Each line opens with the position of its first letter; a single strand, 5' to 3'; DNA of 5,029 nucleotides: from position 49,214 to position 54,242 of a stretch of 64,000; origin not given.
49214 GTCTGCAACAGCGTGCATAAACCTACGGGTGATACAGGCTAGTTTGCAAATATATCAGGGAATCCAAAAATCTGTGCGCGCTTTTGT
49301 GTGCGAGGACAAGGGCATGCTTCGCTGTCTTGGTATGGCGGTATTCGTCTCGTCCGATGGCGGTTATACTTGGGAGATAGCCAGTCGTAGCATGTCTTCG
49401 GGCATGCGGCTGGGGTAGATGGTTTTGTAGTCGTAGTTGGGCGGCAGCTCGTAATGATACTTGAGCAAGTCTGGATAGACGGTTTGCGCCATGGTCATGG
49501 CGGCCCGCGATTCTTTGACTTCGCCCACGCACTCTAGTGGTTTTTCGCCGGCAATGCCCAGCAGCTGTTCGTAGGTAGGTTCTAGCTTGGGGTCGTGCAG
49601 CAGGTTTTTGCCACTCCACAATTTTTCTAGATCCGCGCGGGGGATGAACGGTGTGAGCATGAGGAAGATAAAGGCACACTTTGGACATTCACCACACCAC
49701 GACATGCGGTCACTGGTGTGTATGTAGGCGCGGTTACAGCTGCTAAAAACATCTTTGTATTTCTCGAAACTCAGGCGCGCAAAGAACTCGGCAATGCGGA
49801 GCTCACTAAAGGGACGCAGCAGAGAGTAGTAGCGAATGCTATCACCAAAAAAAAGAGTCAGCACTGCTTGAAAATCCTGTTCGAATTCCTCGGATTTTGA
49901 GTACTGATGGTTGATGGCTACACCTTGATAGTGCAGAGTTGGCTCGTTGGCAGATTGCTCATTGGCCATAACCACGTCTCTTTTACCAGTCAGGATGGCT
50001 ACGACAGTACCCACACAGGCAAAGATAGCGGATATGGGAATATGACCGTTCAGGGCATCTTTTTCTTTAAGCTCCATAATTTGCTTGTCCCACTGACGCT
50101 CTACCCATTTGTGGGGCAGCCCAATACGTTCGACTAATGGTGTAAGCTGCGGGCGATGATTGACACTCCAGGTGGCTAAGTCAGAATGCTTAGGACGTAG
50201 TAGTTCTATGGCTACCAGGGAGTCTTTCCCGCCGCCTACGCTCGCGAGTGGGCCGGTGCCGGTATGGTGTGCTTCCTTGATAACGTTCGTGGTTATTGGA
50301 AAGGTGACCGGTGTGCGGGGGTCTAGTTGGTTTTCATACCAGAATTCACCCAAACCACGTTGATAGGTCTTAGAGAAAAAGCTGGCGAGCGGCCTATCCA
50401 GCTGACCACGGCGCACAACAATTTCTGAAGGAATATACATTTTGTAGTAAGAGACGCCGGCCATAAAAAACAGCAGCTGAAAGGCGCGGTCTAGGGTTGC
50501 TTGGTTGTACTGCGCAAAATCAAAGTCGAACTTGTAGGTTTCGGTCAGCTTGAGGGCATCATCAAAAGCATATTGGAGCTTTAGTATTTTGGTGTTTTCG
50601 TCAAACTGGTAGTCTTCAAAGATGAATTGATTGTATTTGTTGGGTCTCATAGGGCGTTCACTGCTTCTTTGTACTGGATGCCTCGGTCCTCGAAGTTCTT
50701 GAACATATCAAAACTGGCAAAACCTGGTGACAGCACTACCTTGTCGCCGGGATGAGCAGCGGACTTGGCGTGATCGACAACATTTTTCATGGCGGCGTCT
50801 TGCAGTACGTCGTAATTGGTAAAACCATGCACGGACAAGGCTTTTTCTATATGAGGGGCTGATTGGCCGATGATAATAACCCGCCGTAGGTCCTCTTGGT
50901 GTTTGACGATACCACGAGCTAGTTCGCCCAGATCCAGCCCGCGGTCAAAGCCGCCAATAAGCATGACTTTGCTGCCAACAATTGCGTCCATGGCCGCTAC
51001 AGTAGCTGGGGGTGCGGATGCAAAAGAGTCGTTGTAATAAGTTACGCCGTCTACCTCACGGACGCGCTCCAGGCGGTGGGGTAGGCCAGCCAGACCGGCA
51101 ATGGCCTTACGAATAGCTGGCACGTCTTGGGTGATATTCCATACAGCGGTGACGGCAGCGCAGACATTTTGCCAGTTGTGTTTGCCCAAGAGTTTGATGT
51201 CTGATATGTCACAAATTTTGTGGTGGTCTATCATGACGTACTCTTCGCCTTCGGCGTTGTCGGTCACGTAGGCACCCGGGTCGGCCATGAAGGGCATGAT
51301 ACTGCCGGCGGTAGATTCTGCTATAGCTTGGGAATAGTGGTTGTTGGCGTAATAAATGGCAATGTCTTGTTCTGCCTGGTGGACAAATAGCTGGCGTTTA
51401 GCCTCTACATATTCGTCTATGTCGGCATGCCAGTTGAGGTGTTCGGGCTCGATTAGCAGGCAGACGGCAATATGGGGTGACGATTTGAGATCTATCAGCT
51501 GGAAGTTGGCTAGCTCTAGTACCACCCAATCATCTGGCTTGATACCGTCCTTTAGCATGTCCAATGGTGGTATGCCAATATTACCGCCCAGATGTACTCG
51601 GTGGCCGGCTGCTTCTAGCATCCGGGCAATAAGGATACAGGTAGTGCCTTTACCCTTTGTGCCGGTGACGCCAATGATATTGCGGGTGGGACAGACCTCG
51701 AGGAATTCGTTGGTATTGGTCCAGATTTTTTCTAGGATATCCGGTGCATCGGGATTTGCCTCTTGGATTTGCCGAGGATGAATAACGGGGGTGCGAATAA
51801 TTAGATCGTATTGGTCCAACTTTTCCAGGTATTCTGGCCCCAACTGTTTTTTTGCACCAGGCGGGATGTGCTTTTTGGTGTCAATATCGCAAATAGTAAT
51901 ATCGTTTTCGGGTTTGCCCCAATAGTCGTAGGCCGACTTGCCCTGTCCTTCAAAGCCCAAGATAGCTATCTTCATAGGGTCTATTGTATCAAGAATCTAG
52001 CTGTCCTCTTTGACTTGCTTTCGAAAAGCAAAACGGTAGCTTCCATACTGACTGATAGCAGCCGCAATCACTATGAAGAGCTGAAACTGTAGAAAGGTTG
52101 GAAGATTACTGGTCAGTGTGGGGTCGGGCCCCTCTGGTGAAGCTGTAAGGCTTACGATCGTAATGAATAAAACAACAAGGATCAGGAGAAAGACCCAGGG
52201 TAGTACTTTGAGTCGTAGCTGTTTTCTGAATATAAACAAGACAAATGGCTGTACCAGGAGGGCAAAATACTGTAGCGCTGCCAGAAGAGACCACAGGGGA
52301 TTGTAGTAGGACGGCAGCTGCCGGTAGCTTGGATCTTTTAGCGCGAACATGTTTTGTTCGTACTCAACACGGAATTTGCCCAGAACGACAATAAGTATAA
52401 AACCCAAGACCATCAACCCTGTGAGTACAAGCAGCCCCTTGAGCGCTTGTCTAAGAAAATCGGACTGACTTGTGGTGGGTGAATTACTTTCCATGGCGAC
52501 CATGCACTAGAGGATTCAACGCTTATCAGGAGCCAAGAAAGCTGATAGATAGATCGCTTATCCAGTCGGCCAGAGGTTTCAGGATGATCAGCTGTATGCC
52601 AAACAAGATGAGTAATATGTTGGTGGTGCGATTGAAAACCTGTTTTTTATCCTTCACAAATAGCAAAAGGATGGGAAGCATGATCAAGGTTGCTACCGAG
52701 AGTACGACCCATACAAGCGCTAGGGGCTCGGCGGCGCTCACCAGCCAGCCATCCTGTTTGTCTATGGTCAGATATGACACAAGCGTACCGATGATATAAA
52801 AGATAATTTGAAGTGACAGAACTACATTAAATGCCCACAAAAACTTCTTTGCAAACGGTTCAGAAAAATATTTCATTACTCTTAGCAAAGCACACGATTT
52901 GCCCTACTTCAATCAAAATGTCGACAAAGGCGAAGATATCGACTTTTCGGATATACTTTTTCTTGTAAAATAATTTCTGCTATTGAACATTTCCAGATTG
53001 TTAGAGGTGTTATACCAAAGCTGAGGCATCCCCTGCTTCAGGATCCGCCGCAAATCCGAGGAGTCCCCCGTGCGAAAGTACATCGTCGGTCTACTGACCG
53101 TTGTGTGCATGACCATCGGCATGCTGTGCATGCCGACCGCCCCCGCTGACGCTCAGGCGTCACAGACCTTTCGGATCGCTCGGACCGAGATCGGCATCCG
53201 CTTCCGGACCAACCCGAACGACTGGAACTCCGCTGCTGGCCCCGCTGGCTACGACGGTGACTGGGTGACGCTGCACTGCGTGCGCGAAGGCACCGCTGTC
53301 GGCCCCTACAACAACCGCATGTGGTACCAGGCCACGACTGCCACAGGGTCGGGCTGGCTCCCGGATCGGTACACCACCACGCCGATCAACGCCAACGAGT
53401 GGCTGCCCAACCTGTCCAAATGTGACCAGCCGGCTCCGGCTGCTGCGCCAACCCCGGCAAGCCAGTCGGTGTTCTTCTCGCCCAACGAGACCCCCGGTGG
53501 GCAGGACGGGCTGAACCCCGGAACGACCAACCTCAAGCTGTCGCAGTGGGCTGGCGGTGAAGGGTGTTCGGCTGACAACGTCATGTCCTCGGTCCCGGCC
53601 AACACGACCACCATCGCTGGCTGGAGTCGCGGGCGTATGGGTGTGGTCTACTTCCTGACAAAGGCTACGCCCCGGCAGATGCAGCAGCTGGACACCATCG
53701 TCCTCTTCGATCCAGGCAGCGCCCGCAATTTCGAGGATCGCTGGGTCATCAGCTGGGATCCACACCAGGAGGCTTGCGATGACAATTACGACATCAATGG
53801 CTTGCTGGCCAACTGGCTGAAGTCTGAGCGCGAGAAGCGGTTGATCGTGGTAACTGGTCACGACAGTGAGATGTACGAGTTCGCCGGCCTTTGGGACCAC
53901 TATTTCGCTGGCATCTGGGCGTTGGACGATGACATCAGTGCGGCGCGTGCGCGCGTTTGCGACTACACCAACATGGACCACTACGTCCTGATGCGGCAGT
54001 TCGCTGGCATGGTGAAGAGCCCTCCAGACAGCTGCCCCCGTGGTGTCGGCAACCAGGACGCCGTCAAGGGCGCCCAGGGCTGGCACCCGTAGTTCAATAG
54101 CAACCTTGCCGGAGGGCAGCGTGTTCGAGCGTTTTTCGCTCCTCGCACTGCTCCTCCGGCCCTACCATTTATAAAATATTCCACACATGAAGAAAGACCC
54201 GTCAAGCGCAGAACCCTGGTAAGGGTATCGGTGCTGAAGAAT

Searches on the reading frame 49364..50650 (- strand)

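Call 65: search_protein_families(library=ncbifam, proteins=[window:49364-50650:-], max_evalue=0.01)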
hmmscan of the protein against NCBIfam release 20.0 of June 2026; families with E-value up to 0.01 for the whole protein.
window:49364-50650:- (428 aa): 1 family
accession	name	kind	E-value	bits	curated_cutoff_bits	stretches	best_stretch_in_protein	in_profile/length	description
NF041275.1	MurL_Xanthmoales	equivalog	6.4e-105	351.2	700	1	6-387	7-392/447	UDP-N-acetyl-alpha-D-muramoyl-L-alanyl-L-glutamate epimerase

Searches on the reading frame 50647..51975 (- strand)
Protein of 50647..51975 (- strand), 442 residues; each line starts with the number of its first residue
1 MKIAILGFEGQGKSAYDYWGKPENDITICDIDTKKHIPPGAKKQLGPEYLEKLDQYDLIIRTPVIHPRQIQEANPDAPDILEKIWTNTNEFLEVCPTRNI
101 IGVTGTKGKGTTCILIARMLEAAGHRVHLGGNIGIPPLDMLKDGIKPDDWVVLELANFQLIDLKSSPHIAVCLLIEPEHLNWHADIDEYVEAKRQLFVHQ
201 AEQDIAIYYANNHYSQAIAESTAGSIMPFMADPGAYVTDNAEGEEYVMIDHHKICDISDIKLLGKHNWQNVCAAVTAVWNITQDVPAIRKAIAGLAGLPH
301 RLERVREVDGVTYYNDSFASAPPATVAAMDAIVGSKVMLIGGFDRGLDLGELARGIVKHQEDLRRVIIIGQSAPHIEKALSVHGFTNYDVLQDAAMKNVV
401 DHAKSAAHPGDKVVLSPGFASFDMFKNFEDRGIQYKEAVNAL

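Call 65: search_protein_families(library=ncbifam, proteins=[window:50647-51975:-], max_evalue=0.01)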
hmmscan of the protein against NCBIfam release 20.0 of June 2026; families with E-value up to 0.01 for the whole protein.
window:50647-51975:- (442 aa): 25 families
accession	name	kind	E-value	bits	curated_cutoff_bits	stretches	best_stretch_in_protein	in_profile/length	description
TIGR01087.1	murD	equivalog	1.2e-89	301.5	211.95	1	2-440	1-440/441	UDP-N-acetylmuramoyl-L-alanine--D-glutamate ligase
TIGR01085.1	murE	subfamily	3.3e-23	82.3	257.3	2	169-322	180-342/472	UDP-N-acetylmuramyl-tripeptide synthetase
TIGR01082.1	murC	equivalog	2.2e-22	79.8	335.1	1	84-327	86-332/449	UDP-N-acetylmuramate--L-alanine ligase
NF001124.0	PRK00139.1-2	equivalog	2.9e-22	79.1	476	2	177-332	209-371/500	UDP-N-acetylmuramoyl-L-alanyl-D-glutamate--2,6-diaminopimelate ligase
NF001126.0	PRK00139.1-4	equivalog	4.7e-22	78.2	373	2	175-316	202-347/486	UDP-N-acetylmuramoyl-L-alanyl-D-glutamate--2,6-diaminopimelate ligase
TIGR01143.1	murF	subfamily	2.1e-19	69.8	288.6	1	98-381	74-375/418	UDP-N-acetylmuramoyl-tripeptide--D-alanyl-D-alanine ligase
NF008896.0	PRK11929.1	equivalog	2e-15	55.7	1023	2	166-413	679-939/965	bifunctional UDP-N-acetylmuramoyl-L-alanyl-D-glutamate--2,6-diaminopimelate ligase MurE/UDP-N-acetylmuramoyl-tripeptide--D-alanyl-D-alanine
NF053647.1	pMurD2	equivalog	3.3e-14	52.6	550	1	1-220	1-223/405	pseudomurein biosynthesis peptide ligase pMurD2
NF010628.0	PRK14022.1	equivalog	6.2e-13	48.3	536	1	169-313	203-343/483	UDP-N-acetylmuramoyl-L-alanyl-D-glutamate--L-lysine ligase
NF001123.0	PRK00139.1-1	equivalog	1.4e-12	47.1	586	2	175-332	205-370/493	UDP-N-acetylmuramoyl-L-alanyl-D-glutamate--2,6-diaminopimelate ligase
NF053645.1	pMurC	equivalog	3.2e-12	45.9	560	1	89-211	92-223/492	pseudomurein biosynthesis peptide ligase pMurC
NF053646.1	pMurD1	equivalog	6.3e-12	44.9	610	1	88-338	99-354/465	pseudomurein biosynthesis peptide ligase pMurD1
TIGR01081.1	mpl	equivalog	1.5e-09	37.4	388.7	1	97-334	101-348/448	UDP-N-acetylmuramate:L-alanyl-gamma-D-glutamyl-meso-diaminopimelate ligase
NF011171.0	PRK14573.1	equivalog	2e-09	35.9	1015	1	98-333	104-340/809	bifunctional UDP-N-acetylmuramate--L-alanine ligase/D-alanine--D-alanine ligase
NF053648.1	pMurE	equivalog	5.2e-09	35.3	600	1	167-383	190-405/464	pseudomurein biosynthesis peptide ligase pMurE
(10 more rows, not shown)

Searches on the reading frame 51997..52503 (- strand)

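Call 11: search_protein_families(library=pfam, proteins=[window:51997-52503:-], max_evalue=0.1)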
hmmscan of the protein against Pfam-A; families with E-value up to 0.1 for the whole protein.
window:51997-52503:- (168 aa): 2 families
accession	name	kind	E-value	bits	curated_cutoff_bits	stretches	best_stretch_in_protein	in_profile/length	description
PF01757.29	Acyl_transf_3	-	8.1e-05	22.3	31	1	14-154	69-201/326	Acyltransferase domain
PF20082.4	DUF6476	-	0.033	14.5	24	1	24-65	12-51/91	Family of unknown function (DUF6476)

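Call 65: search_protein_families(library=ncbifam, proteins=[window:51997-52503:-], max_evalue=0.01)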
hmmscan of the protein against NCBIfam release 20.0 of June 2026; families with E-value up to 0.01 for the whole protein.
window:51997-52503:- (168 aa): 0 families

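Call 66: search_protein_families(library=phrogs, proteins=[window:51997-52503:-], max_evalue=0.01)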
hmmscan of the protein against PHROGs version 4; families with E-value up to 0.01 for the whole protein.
window:51997-52503:- (168 aa): 0 families

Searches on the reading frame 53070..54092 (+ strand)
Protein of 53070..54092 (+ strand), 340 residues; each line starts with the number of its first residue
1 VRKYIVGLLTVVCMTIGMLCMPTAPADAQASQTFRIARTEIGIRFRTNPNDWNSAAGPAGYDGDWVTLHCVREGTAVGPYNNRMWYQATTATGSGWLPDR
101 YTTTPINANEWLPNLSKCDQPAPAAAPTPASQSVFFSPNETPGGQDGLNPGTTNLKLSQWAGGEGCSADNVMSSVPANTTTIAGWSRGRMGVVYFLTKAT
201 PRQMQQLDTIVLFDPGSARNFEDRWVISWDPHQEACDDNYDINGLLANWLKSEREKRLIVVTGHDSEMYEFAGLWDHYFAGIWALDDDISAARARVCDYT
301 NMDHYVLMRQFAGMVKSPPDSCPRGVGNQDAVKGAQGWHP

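Call 11: search_protein_families(library=pfam, proteins=[window:53070-54092:+], max_evalue=0.1)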
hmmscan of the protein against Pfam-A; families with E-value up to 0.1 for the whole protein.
window:53070-54092:+ (340 aa): 0 families

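Call 65: search_protein_families(library=ncbifam, proteins=[window:53070-54092:+], max_evalue=0.01)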
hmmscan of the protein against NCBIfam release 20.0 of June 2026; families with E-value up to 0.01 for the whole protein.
window:53070-54092:+ (340 aa): 0 families

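Call 66: search_protein_families(library=phrogs, proteins=[window:53070-54092:+], max_evalue=0.01)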
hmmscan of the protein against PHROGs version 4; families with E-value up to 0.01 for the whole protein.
window:53070-54092:+ (340 aa): 0 families

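Call 68: search_solved_structures(query=window:53070-54092:+, max_evalue=1)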
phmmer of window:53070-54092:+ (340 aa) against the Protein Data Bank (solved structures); distinct sequences matched with E-value up to 1: 26.
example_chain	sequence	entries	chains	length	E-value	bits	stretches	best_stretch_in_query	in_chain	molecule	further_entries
2lst_A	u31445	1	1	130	0.0038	19.6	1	185-228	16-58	Thioredoxin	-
3eg1_A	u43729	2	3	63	0.017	17.5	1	76-107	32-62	Proto-oncogene tyrosine-protein kinase ABL1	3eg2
1ju5_C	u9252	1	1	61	0.018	17.4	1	76-108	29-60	Abl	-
4j9f_A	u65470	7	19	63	0.024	17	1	76-107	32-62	Tyrosine-protein kinase ABL1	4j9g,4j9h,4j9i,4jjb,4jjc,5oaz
1bbz_A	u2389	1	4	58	0.024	17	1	76-107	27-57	ABL TYROSINE KINASE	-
1abo_A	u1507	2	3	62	0.025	16.9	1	76-107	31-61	ABL TYROSINE KINASE | ABL TYROSINE KINASE SRC-HOMOLOGY 3 (SH3) DOMAIN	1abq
3eg3_A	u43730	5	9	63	0.033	16.5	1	76-107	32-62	Proto-oncogene tyrosine-protein kinase ABL1 | Tyrosine-protein kinase ABL1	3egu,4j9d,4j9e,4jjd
2o88_A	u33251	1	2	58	0.033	16.5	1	76-107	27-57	Proto-oncogene tyrosine-protein kinase ABL1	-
3eg0_A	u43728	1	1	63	0.033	16.5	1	76-107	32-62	Proto-oncogene tyrosine-protein kinase ABL1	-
5np2_A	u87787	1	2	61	0.049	16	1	76-107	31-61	Tyrosine-protein kinase ABL1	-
2abl_A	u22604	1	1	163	0.053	15.8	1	77-110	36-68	ABL TYROSINE KINASE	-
7pw2_A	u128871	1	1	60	0.053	15.8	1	77-107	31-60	Non-specific protein-tyrosine kinase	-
1awo_A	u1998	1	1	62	0.099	15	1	76-105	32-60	ABL TYROSINE KINASE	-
6amv_A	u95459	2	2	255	0.1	14.9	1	77-110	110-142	Tyrosine-protein kinase ABL1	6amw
4j9b_A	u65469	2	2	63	0.11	14.8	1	77-107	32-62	Tyrosine-protein kinase ABL1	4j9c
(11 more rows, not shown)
